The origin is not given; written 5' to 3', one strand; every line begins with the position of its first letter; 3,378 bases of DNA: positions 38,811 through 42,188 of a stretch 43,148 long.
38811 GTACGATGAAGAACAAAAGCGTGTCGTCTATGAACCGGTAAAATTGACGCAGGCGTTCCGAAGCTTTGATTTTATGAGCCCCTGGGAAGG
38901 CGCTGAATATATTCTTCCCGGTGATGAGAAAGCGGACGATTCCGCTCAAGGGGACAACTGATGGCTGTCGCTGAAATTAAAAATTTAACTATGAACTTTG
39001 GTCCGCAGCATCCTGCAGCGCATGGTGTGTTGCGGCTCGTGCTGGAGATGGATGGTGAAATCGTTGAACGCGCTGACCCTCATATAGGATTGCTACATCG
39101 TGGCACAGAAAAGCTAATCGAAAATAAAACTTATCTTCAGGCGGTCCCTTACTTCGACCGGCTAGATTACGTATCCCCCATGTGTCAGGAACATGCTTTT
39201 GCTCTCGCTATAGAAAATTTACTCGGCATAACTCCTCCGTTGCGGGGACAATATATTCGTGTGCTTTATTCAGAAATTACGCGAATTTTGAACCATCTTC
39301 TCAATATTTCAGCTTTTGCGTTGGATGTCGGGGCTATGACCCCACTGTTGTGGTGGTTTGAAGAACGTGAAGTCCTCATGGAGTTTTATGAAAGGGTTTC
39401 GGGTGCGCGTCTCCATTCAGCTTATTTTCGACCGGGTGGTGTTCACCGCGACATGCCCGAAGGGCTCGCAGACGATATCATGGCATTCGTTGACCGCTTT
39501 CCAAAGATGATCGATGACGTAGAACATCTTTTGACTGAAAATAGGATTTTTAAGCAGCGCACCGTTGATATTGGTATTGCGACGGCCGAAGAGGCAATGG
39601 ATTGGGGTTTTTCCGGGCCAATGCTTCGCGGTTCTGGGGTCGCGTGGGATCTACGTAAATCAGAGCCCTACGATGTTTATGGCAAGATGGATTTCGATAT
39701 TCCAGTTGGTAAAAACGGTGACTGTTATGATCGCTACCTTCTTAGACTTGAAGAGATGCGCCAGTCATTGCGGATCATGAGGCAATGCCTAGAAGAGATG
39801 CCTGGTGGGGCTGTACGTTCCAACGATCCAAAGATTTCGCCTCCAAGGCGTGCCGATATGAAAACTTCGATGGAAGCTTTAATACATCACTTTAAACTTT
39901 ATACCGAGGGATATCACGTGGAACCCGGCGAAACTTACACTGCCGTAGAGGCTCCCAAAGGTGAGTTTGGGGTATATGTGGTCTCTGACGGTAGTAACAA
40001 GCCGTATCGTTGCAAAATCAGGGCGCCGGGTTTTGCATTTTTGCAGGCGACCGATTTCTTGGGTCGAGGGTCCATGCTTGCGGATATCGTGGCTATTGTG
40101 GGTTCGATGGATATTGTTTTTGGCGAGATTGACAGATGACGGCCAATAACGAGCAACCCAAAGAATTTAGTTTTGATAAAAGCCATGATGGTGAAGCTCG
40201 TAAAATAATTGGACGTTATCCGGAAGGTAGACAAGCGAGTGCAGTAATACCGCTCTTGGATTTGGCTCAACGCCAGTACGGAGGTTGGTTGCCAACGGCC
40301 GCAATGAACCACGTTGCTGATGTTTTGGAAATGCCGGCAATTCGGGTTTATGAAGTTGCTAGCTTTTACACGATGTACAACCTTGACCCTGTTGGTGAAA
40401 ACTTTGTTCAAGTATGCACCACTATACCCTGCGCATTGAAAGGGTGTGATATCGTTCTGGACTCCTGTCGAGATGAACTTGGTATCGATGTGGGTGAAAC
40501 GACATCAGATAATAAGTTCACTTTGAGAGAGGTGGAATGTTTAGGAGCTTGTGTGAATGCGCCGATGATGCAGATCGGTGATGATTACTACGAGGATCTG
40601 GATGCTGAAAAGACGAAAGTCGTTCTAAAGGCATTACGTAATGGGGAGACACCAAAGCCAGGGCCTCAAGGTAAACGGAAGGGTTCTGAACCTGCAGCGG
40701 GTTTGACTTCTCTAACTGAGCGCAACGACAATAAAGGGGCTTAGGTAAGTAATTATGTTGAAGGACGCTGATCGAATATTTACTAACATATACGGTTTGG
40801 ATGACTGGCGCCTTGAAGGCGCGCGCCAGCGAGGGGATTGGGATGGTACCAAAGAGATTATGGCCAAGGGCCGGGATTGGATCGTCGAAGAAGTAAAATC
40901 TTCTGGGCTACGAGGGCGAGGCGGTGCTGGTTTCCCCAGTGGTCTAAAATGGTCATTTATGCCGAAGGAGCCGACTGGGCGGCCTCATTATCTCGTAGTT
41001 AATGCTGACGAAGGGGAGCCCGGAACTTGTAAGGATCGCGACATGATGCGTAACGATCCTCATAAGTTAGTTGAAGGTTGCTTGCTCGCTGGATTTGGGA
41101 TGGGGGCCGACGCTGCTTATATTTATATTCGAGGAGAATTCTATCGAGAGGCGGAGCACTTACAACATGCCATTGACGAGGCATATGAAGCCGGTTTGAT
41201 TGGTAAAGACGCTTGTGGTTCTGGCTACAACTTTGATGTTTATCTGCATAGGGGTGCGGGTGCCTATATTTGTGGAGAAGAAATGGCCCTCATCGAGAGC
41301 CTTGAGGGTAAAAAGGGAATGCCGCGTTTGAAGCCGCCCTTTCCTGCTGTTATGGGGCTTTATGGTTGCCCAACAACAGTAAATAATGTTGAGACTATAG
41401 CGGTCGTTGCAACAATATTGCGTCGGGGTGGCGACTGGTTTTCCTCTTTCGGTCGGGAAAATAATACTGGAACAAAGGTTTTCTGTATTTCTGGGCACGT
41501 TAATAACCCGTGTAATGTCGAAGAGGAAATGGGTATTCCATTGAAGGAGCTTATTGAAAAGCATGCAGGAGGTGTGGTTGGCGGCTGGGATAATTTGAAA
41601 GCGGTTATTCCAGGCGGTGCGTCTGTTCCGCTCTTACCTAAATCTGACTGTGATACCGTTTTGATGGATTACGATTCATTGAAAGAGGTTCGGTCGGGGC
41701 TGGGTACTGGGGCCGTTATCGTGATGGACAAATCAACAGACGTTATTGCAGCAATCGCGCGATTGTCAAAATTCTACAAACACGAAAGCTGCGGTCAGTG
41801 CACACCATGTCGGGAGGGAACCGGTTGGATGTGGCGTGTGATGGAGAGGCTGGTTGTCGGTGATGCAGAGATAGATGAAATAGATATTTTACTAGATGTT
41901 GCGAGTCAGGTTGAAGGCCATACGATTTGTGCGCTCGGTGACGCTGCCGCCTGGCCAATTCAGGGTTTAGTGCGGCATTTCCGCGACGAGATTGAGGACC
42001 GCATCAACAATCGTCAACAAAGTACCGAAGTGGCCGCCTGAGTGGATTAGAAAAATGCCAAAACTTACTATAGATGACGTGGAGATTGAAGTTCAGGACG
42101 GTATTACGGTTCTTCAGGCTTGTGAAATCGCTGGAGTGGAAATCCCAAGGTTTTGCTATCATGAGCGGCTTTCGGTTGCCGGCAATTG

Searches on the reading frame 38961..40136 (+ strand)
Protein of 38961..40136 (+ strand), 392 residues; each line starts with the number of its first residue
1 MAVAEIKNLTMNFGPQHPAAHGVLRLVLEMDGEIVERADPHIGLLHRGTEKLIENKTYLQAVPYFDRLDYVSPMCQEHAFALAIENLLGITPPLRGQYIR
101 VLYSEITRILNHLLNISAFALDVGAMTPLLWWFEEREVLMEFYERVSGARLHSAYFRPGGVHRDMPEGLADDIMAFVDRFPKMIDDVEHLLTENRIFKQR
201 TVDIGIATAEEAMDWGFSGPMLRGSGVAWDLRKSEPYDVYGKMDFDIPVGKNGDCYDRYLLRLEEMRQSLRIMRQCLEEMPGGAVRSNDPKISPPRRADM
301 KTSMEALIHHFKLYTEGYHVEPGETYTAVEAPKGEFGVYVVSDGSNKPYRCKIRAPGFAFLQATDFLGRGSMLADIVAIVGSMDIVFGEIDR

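Call 29: search_protein_families(library=pfam, proteins=[window:38961-40136:+])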
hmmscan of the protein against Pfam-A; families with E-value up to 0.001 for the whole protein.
window:38961-40136:+ (392 aa): 1 family
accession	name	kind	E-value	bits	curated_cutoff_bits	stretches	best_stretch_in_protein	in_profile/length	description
PF00346.24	Complex1_49kDa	-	1.2e-125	418.5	24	1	122-392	1-271/271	Respiratory-chain NADH dehydrogenase, 49 Kd subunit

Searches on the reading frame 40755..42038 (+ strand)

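Call 29: search_protein_families(library=pfam, proteins=[window:40755-42038:+])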
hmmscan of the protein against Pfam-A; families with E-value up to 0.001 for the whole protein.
window:40755-42038:+ (428 aa): 4 families
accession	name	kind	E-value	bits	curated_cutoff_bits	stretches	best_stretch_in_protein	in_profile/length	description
PF01512.22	Complex1_51K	-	1.4e-48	165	31.2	1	47-219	1-149/150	Nuo51 FMN-binding domain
PF10589.14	NADH_4Fe-4S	-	6.9e-32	109.6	23.5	1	333-415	2-84/85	NADH-ubiquinone oxidoreductase-F iron-sulfur binding region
PF22461.2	SLBB_2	-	5e-18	65.4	27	1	241-323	1-79/79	SLBB domain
PF10531.15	SLBB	-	5.4e-08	33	27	1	242-279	1-38/55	SLBB domain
